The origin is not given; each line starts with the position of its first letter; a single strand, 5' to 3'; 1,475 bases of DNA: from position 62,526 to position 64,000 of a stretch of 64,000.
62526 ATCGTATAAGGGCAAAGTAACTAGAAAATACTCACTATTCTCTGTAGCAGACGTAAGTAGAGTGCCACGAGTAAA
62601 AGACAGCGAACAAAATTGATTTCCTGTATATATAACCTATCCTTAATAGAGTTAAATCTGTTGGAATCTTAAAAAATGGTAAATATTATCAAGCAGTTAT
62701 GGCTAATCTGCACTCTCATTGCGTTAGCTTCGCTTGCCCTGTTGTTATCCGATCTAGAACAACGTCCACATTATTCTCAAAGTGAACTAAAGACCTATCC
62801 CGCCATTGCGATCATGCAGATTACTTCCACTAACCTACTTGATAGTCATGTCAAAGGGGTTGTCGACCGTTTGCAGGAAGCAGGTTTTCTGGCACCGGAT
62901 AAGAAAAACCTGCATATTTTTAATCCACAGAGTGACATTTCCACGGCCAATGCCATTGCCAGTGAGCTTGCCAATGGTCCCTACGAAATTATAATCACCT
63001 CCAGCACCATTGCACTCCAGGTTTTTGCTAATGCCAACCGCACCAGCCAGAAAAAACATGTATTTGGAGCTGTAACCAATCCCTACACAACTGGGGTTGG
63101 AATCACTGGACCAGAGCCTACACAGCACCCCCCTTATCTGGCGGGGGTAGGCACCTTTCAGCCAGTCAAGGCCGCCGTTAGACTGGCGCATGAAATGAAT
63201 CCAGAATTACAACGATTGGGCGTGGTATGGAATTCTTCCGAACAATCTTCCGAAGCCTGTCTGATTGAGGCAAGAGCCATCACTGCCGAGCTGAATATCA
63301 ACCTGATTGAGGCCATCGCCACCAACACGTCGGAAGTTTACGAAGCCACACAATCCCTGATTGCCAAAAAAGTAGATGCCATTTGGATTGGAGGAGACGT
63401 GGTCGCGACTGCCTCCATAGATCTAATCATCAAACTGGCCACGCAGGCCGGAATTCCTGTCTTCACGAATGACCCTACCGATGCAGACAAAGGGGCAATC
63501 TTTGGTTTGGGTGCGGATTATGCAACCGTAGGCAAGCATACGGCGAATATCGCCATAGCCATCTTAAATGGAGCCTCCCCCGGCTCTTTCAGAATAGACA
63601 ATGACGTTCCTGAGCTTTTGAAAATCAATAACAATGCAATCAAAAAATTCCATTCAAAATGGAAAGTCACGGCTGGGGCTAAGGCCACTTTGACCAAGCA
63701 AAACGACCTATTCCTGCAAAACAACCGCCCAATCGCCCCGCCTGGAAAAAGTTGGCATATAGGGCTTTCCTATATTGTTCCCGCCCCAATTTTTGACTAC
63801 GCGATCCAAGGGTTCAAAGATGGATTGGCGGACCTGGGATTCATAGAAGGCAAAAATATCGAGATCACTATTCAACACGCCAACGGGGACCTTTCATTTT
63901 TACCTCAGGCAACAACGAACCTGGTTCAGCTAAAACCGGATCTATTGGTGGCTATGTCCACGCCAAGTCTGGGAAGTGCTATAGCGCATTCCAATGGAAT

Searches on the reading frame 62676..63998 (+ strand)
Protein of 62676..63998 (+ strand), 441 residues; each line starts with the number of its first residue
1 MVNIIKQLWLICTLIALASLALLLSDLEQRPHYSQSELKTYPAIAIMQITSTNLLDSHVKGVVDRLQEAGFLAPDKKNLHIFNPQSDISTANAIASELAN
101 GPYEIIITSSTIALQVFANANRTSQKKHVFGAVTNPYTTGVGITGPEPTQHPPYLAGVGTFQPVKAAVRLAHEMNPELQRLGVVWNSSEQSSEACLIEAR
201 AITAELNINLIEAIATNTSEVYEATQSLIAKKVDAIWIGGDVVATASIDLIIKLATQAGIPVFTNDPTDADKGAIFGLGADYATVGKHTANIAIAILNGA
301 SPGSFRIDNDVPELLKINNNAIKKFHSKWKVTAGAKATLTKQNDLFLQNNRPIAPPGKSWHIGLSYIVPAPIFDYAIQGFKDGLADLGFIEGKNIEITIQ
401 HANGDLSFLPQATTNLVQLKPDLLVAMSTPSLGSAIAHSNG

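Call 63: search_protein_families(library=pfam, proteins=[window:62676-63998:+], max_evalue=0.00001)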
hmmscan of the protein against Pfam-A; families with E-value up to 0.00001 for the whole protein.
window:62676-63998:+ (441 aa): 2 families
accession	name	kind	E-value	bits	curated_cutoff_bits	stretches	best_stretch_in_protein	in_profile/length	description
PF04392.18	ABC_sub_bind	-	1.4e-46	159.5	25.9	2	44-325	2-277/293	ABC transporter substrate binding protein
PF13407.12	Peripla_BP_4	-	6.5e-06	26.3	35.1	0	204-312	25-131/258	Periplasmic binding protein domain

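Call 90: search_protein_families(library=ncbifam, proteins=[window:62676-63998:+], max_evalue=1e-10)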
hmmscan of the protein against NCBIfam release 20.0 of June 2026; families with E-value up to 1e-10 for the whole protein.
window:62676-63998:+ (441 aa): 1 family
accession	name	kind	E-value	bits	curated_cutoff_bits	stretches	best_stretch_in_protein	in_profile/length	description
NF041285.1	ABC_SBP_TrpX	equivalog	7.9e-51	173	390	1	13-326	5-310/322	tryptophan ABC transporter substrate-binding protein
